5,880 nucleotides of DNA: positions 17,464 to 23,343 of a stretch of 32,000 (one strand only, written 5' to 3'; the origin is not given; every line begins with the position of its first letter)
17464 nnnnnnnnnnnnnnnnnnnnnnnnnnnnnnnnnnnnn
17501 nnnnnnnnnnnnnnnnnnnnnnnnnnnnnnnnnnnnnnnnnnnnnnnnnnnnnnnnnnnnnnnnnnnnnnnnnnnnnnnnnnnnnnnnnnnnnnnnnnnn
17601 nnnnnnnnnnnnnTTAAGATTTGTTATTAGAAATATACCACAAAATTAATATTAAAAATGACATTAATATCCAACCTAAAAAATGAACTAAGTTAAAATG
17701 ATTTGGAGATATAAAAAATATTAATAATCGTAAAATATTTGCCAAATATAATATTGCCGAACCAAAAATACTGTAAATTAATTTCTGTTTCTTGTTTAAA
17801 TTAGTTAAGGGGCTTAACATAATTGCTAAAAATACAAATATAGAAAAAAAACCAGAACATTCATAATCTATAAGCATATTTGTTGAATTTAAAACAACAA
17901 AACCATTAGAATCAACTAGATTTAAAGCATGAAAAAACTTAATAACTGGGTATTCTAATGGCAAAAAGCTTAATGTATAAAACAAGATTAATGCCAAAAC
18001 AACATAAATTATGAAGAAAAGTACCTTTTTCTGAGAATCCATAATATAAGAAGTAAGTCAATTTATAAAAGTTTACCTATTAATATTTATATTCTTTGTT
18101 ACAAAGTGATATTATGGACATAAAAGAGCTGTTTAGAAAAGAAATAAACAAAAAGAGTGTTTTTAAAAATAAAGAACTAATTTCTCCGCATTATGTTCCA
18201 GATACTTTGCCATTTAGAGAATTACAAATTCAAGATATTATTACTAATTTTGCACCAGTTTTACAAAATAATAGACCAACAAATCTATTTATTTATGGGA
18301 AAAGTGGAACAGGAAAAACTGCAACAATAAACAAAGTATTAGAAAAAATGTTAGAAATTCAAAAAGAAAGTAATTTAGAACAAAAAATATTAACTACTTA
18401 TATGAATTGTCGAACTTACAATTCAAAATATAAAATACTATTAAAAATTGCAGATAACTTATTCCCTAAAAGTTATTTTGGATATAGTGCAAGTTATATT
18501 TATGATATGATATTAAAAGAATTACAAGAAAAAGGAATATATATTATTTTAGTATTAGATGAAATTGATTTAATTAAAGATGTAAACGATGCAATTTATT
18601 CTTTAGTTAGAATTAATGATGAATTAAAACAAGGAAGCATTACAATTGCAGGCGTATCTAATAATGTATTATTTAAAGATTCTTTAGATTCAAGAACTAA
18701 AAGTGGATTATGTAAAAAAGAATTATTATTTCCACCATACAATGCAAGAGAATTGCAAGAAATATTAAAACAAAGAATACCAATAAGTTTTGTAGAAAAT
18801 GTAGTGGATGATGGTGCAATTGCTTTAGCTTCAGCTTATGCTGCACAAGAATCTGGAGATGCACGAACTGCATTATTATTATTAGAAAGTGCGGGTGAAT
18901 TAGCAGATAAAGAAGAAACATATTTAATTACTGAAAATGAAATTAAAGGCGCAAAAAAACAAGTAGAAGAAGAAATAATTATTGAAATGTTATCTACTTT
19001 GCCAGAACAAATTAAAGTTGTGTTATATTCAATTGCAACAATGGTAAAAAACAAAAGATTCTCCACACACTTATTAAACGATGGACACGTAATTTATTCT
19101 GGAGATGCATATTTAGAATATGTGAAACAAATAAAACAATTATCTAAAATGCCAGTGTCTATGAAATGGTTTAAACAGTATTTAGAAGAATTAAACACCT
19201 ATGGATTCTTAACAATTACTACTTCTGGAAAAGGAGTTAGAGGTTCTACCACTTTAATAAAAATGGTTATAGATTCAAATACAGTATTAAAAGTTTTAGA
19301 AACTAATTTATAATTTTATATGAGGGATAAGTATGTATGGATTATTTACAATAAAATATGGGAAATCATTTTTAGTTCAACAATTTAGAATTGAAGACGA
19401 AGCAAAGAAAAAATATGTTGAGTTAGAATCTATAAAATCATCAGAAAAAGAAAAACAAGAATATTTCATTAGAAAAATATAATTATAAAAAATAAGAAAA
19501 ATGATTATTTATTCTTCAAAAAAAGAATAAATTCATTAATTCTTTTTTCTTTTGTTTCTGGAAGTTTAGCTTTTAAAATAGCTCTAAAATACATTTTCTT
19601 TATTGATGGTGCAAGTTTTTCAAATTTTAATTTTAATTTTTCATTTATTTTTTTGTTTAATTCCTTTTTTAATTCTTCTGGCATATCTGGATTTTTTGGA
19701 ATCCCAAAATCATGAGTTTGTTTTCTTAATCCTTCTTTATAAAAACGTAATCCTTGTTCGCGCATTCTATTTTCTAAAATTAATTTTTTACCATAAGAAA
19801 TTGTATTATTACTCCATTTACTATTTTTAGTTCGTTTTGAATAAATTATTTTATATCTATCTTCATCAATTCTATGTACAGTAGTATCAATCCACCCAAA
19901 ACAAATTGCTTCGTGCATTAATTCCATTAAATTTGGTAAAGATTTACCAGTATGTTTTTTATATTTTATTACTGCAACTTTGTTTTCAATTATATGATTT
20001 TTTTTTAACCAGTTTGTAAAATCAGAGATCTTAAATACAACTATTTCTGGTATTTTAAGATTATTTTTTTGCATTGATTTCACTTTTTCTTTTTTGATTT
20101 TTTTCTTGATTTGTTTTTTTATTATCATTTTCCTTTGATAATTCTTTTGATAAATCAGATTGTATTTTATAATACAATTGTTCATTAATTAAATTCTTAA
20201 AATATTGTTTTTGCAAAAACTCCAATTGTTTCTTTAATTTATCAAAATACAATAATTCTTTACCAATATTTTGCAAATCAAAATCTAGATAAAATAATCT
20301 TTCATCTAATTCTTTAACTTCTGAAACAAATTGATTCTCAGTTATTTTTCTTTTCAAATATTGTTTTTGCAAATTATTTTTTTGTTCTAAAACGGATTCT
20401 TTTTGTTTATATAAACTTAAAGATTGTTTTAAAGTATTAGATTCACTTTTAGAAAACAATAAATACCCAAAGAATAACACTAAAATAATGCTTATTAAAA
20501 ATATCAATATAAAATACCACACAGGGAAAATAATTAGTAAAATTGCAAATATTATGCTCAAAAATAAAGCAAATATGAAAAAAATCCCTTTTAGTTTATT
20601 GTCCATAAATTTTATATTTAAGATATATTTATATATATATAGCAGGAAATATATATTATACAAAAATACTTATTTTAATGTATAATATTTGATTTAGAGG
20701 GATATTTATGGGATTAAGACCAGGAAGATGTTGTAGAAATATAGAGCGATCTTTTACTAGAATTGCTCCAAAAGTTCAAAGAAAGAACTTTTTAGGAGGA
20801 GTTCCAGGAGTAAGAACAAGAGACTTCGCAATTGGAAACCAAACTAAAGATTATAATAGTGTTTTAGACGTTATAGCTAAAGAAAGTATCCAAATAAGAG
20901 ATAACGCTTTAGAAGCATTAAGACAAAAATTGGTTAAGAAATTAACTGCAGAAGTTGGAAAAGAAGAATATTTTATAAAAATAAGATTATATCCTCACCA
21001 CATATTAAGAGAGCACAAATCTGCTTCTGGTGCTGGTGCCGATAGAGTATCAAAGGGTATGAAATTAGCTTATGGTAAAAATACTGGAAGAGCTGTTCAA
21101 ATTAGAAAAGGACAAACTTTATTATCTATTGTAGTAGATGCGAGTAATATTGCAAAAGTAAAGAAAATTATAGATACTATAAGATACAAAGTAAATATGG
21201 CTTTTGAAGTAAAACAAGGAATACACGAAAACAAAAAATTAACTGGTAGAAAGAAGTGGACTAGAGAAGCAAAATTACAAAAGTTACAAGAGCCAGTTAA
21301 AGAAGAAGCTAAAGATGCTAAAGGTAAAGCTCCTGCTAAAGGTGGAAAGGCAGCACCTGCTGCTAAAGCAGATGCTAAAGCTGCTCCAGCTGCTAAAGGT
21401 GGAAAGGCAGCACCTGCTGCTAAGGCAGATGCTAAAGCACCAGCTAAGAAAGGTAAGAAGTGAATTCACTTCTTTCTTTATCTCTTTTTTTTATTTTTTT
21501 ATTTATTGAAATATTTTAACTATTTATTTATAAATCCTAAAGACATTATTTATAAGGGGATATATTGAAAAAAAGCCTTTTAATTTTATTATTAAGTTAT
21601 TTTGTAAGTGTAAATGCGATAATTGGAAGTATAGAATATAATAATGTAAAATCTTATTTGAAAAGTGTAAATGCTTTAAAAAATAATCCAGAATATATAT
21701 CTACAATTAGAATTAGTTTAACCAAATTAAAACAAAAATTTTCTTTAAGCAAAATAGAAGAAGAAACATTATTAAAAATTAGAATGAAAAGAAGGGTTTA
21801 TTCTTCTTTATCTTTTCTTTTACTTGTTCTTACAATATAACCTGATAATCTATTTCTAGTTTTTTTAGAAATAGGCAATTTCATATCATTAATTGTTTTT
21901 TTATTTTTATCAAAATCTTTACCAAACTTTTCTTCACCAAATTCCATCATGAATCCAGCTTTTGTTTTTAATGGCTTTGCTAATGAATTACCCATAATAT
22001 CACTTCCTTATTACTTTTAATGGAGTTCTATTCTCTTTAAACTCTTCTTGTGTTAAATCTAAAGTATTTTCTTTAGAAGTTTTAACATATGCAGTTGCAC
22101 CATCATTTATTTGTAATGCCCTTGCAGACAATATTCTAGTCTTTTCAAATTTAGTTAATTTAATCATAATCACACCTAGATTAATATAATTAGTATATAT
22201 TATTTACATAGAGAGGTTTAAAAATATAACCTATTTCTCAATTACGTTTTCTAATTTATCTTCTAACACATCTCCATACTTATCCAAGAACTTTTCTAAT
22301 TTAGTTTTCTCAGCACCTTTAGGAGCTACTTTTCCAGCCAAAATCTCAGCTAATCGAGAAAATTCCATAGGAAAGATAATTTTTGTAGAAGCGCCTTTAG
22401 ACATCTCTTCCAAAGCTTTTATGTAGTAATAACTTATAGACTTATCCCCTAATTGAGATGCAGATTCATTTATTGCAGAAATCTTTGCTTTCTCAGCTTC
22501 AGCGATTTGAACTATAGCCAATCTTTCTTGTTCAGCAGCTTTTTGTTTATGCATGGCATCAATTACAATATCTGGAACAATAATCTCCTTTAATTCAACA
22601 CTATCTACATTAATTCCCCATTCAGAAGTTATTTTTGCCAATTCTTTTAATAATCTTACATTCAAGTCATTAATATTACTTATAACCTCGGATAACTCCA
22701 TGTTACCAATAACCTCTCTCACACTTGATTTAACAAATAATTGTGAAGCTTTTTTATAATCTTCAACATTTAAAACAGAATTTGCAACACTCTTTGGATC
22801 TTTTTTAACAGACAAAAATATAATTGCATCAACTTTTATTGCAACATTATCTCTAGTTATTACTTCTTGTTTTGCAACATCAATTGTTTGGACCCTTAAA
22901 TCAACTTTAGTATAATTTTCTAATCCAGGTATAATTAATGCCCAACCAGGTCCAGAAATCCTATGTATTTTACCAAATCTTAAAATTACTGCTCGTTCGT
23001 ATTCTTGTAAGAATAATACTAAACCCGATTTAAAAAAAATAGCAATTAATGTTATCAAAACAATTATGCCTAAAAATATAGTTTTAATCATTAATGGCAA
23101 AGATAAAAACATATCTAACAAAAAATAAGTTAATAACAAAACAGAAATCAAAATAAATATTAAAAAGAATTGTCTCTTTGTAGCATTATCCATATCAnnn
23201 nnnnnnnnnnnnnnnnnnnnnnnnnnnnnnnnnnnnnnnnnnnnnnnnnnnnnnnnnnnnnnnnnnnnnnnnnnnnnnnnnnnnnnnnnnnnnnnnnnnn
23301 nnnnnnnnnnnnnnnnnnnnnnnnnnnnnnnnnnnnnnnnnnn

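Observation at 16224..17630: Orphan operon of four overlapping type IV pilin-like (class III signal peptide) genes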

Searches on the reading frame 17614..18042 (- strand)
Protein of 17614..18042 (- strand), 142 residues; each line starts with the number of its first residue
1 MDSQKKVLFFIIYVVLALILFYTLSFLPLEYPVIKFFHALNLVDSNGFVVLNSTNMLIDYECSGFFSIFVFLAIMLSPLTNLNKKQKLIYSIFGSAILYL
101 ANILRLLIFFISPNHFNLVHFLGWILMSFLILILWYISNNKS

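Call 5: search_protein_families(library=pfam, max_evalue=1, proteins=[window:17614-18042:-])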
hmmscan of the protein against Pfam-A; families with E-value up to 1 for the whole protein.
window:17614-18042:- (142 aa): 1 family
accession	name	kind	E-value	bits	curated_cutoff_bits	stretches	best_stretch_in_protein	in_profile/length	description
PF09721.15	Exosortase_EpsH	-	4.5e-05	23.4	25.7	1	46-137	150-250/254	Transmembrane exosortase (Exosortase_EpsH)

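Call 6: search_protein_families(library=ncbifam, max_evalue=1, proteins=[window:17614-18042:-])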
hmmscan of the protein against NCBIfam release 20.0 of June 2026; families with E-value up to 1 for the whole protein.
window:17614-18042:- (142 aa): 8 families
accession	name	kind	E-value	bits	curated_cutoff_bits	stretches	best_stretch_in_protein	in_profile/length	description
TIGR03110.1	exosort_Gpos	exception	1.8e-09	37.8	102.75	1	52-137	84-174/187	exosortase family protein XrtG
TIGR04178.1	exo_archaeo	signature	5.1e-09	36.3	23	1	57-137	2-91/97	exosortase/archaeosortase family protein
TIGR04175.1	archaeo_artD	exception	1.7e-06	28.1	125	1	6-134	5-134/150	archaeosortase D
NF046081.1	exosort_XrtX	exception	5.4e-05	23.1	170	1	46-137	63-157/168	exosortase X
NF033505.2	paceosortase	exception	0.002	18.3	80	1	12-137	13-143/167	pacearchaeosortase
NF041256.1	GntI_guanitoxin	equivalog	0.036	13.4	357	1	48-110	186-249/282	guanitoxin biosynthesis pre-guanitoxin N-oxide kinase GntI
NF033515.1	lipo_6_6_Borrel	equivalog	0.045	13.9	35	1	87-101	3-17/60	Lp6.6 family lipoprotein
NF041736.1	archaeo_artH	equivalog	0.08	12.9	200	1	45-108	74-144/202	archaeosortase H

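Call 7: find_encoding_contigs(protein=window:17614-18042:-, flank=10000, max_places=6)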
Protein window:17614-18042:- (142 aa): no gene with exactly this product is on record in the collection.

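Call 15: find_homologous_proteins(query=window:17614-18042:-, max_evalue=0.001)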
Query window:17614-18042:- (142 aa): 7 proteins with E <= 0.001 among 33 candidates.
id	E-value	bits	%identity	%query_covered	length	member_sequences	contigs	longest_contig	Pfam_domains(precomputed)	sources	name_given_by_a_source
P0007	5.3e-74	265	92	99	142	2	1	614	PF09721.16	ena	-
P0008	5.6e-64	232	82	100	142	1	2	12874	-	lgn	-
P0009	7.1e-63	229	80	100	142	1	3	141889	PF09721.16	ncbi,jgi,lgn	jgi:exosortase/archaeosortase family protein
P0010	2.5e-62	227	80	100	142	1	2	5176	-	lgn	-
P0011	2.6e-61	224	80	100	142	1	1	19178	PF09721.16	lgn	-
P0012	2.2e-43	166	65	91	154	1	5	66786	PF09721.16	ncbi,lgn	-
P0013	4.0e-22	97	44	95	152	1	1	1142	PF09721.16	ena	-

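Call 16: find_encoding_contigs(protein=P0012, flank=10000, max_places=3)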
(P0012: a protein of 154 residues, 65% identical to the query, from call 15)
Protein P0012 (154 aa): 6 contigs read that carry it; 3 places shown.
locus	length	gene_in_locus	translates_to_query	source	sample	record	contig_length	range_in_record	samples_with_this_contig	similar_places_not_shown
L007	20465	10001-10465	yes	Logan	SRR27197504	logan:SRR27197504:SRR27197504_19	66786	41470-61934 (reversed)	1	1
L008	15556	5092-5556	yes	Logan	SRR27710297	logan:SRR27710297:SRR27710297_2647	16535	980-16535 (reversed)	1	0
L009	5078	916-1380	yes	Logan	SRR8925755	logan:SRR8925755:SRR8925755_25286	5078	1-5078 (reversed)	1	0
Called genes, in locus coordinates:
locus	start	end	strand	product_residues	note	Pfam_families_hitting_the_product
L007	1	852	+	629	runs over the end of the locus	PF17214:KH_TffA, PF00753:Lactamase_B, PF16661:Lactamase_B_6, PF23023:Anti-Pycsar_Apyc1, PF12706:Lactamase_B_2, PF10996:Beta-Casp, PF07521:RMMBL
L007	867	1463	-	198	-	PF02676:TYW3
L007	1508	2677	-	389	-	PF01970:TctA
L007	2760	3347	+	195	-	-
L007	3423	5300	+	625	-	PF00493:MCM (faint), PF01078:Mg_chelatase, PF05496:RuvB_N (faint), PF07728:AAA_5 (faint), PF13654:AAA_32 (weak), PF00158:Sigma54_activat, PF05362:Lon_C, PF13541:ChlI, +2 more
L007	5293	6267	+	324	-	PF01145:Band_7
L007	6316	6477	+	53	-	PF01192:RNA_pol_Rpb6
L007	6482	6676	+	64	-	PF00833:Ribosomal_S17e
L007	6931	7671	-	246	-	PF00252:Ribosomal_L16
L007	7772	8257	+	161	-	-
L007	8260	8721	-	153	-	-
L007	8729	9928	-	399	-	PF05673:DUF815 (faint), PF13191:AAA_16 (faint), PF00004:AAA (weak), PF13401:AAA_22 (weak), PF22606:Cdc6-ORC-like_ATPase_lid (weak), PF22703:Cdc6_lid, PF09079:WHD_Cdc6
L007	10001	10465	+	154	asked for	PF09721:Exosortase_EpsH (weak)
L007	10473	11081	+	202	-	PF25296:Decapeptide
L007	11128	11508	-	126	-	-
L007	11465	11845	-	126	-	-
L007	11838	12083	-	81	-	-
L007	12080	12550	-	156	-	-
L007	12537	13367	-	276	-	-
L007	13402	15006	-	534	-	PF11848:DUF3368, PF17146:PIN_6, PF01909:NTP_transf_2, PF09249:tRNA_NucTransf2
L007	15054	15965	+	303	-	PF23023:Anti-Pycsar_Apyc1, PF00753:Lactamase_B, PF13691:Lactamase_B_4 (weak), PF12706:Lactamase_B_2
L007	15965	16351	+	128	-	PF13419:HAD_2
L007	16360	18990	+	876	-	PF04851:ResIII, PF00270:DEAD, PF00271:Helicase_C, PF19306:WHD_Lhr, PF08494:DEAD_assoc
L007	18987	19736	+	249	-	PF00149:Metallophos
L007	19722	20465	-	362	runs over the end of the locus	-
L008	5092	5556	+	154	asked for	PF09721:Exosortase_EpsH (weak)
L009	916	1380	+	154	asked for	PF09721:Exosortase_EpsH (weak)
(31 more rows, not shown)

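Call 56: search_protein_families(library=pfam, max_evalue=10, proteins=[L007:12083-12550:-, L007:11841-12083:-, L007:11468-11845:-, L007:11131-11508:-])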
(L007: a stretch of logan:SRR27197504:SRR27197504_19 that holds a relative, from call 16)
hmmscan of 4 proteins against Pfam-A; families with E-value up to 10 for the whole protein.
L007:12083-12550:- (156 aa): 1 family
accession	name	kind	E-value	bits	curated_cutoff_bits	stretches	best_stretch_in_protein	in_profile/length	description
PF08391.16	Ly49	-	0.31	12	31.5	1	8-74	9-74/119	Ly49-like protein, N-terminal region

L007:11841-12083:- (81 aa): 2 families
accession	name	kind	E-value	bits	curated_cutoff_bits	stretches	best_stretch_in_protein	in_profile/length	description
PF04021.17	Class_IIIsignal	-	0.055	13.9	23.7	1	2-26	2-26/27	Class III signal peptide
PF00895.25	ATP-synt_8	-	0.29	12.1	23.4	1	9-45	10-48/55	ATP synthase protein 8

L007:11468-11845:- (126 aa): 0 families

L007:11131-11508:- (126 aa): 2 families
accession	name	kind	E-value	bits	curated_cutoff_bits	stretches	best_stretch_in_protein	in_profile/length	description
PF22849.2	CATSPERE_Ig-like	-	0.011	16.3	28.3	1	67-97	55-85/111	CATSPERE Ig-like domain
PF21222.2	Lamp2_2nd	-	0.4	11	27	1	25-39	12-26/32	Lysosome-associated membrane glycoprotein 2, transmembrane segment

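Call 86: search_protein_families(library=pfam, max_evalue=1, proteins=[L007:12540-13367:-])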
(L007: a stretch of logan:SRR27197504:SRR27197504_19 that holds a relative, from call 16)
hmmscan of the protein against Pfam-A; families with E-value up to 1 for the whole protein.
L007:12540-13367:- (276 aa): 6 families
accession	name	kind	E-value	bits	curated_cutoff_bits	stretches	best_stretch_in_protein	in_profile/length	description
PF24656.1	CEPT76_peptidase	-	0.064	13.9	27.8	1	175-240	6-75/121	CEP76 peptidase-like domain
PF08655.15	DASH_Ask1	-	0.081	13.3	20.7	1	19-64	3-47/64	DASH complex subunit Ask1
PF20718.2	Med16_bridge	-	0.093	13.2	24.1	1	37-152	21-140/189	Mediator complex subunit 16, central helical bridge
PF24671.2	DRC7_C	-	0.33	11.6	28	1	10-86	9-87/109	Dynein regulatory complex subunit 7 C-terminal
PF25527.1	GBD-like_ZMIZ1_ZMIZ2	-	0.4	11.5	26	1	34-112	30-108/126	ZMIZ1/ZMIZ2 GBD-like domain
PF05884.17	ZYG-11_interact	-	0.92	9.3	25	0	26-101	13-87/295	Interactor of ZYG-11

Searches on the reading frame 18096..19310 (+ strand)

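Call 5: search_protein_families(library=pfam, max_evalue=1, proteins=[window:18096-19310:+])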
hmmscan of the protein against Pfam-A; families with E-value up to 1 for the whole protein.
window:18096-19310:+ (405 aa): 32 families (the best 25 are shown)
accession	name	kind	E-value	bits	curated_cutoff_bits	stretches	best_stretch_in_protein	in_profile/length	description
PF22703.2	Cdc6_lid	-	3.7e-18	65.6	27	1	222-287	2-67/68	Cdc6 AAA+ ATPase-type lid domain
PF09079.17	Cdc6_C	-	2.5e-11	43.8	25.1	1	299-399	3-95/96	CDC6, C terminal winged helix domain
PF13401.12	AAA_22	-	9.7e-11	42.5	27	1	61-187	5-123/130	AAA domain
PF22606.2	Cdc6-ORC-like_ATPase_lid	-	2e-07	31.3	27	1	215-273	1-59/60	Cdc6/ORC-like, ATPase lid domain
PF01637.24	ATPase_2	-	4.9e-07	30.2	33.2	1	55-173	14-138/225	ATPase domain predominantly from Archaea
PF13191.12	AAA_16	-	8e-07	30.1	32.6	1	38-108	2-63/167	AAA ATPase domain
PF00004.35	AAA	-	7.4e-06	26.9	21.2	1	65-212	2-129/131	ATPase family associated with various cellular activities (AAA)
PF05621.17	TniB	-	8.2e-06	25.8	22.4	1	47-161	21-132/189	Bacterial TniB protein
PF13479.12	AAA_24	-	0.00014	22.3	27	1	62-158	3-74/195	AAA domain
PF13173.12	AAA_14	-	0.00017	22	27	1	64-199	5-110/129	AAA domain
PF05729.18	NACHT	-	0.00085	19.6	26.7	1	64-166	3-99/167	NACHT domain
PF00931.28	NB-ARC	-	0.0014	18.4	23.5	1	57-157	13-109/248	NB-ARC domain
PF03215.21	Rad17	-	0.0029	18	23.8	1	53-96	37-79/186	Rad17 P-loop domain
PF04548.22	AIG1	-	0.004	17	27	1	63-153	2-89/212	AIG1 family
PF05673.19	DUF815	-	0.0047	16.5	23.8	1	42-86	34-78/249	Protein of unknown function (DUF815)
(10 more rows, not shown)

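Call 6: search_protein_families(library=ncbifam, max_evalue=1, proteins=[window:18096-19310:+])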
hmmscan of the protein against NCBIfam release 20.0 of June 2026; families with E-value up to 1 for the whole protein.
window:18096-19310:+ (405 aa): 11 families
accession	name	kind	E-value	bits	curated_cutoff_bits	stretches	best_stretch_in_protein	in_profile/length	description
TIGR02928.1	TIGR02928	subfamily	1.5e-98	330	181.3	1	22-389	1-365/366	orc1/cdc6 family replication initiation protein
NF001625.0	PRK00411.1-3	equivalog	4.2e-94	315.6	501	1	8-402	6-394/415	ORC1-type DNA replication protein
NF001624.0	PRK00411.1-2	subfamily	6.4e-60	203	354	1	20-402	11-373/374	ORC1-type DNA replication protein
NF001623.0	PRK00411.1-1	equivalog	1.7e-58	198.3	311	1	7-398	2-395/411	ORC1-type DNA replication protein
NF001626.0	PRK00411.1-5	equivalog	1.7e-29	102.8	417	1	20-315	14-308/374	ORC1-type DNA replication protein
NF005304.0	PRK06835.1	equivalog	0.001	18.3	215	1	44-87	167-209/330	ATP-binding protein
TIGR01618.1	phage_P_loop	hypoth_equivalog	0.0011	18.7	138.75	1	58-88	10-39/220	phage nucleotide-binding protein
NF009067.0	PRK12402.1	equivalog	0.0016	17.4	317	1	56-94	31-69/340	replication factor C small subunit 2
TIGR00064.1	ftsY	equivalog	0.0048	16.2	260.7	1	9-89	27-107/279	signal recognition particle-docking protein FtsY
TIGR00959.1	ffh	equivalog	0.032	13.1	473.2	1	56-91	94-129/428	signal recognition particle protein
TIGR03420.1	DnaA_homol_Hda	equivalog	0.079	12.5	194.8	1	46-93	23-70/226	DnaA regulatory inactivator Hda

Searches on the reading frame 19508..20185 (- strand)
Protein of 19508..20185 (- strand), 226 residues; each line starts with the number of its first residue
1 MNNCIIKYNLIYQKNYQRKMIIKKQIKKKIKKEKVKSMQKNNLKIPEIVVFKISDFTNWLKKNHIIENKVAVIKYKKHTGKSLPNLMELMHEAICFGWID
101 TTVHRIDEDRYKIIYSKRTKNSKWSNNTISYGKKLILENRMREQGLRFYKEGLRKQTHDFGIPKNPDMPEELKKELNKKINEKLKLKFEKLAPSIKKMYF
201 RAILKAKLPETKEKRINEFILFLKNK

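Call 39: search_protein_families(library=pfam, max_evalue=0.001, proteins=[window:19508-20185:-])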
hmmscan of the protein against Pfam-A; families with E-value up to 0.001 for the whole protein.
window:19508-20185:- (226 aa): 1 family
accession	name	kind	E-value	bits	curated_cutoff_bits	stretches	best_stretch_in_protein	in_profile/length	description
PF13376.11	OmdA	-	2.9e-10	40.4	25.6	1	166-220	2-54/60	Bacteriocin-protection, YdeI or OmpD-Associated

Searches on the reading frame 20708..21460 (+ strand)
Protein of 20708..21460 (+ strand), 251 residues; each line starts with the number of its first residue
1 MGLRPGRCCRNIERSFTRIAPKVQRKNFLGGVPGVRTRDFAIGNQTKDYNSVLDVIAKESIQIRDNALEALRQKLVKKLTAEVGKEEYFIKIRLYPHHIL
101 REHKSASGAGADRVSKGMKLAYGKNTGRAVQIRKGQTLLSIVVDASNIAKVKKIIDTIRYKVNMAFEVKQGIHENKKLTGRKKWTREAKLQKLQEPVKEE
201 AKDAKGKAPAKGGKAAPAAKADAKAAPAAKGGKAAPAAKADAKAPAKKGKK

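Call 39: search_protein_families(library=pfam, max_evalue=0.001, proteins=[window:20708-21460:+])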
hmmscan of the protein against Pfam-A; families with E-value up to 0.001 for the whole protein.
window:20708-21460:+ (251 aa): 1 family
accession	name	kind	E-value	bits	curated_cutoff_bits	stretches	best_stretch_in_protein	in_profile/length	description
PF00252.24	Ribosomal_L16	-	1.4e-18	67.5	27.9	1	22-167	8-130/132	Ribosomal protein L16p/L10e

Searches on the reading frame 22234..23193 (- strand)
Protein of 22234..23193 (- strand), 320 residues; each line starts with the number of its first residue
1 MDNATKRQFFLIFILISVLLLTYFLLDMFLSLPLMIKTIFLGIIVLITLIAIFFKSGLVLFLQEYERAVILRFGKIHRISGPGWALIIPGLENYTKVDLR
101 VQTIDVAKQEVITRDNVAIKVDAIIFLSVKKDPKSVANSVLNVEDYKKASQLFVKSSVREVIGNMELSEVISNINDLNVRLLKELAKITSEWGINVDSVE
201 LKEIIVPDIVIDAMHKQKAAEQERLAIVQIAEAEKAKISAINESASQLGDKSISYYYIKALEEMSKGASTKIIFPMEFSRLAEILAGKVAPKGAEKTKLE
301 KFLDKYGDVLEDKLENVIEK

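Call 39: search_protein_families(library=pfam, max_evalue=0.001, proteins=[window:22234-23193:-])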
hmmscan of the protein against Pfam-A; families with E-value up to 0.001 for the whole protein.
window:22234-23193:- (320 aa): 1 family
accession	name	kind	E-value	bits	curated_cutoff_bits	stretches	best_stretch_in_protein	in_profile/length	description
PF01145.31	Band_7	-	2e-38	132.6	23.6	1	63-235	4-176/176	SPFH domain / Band 7 family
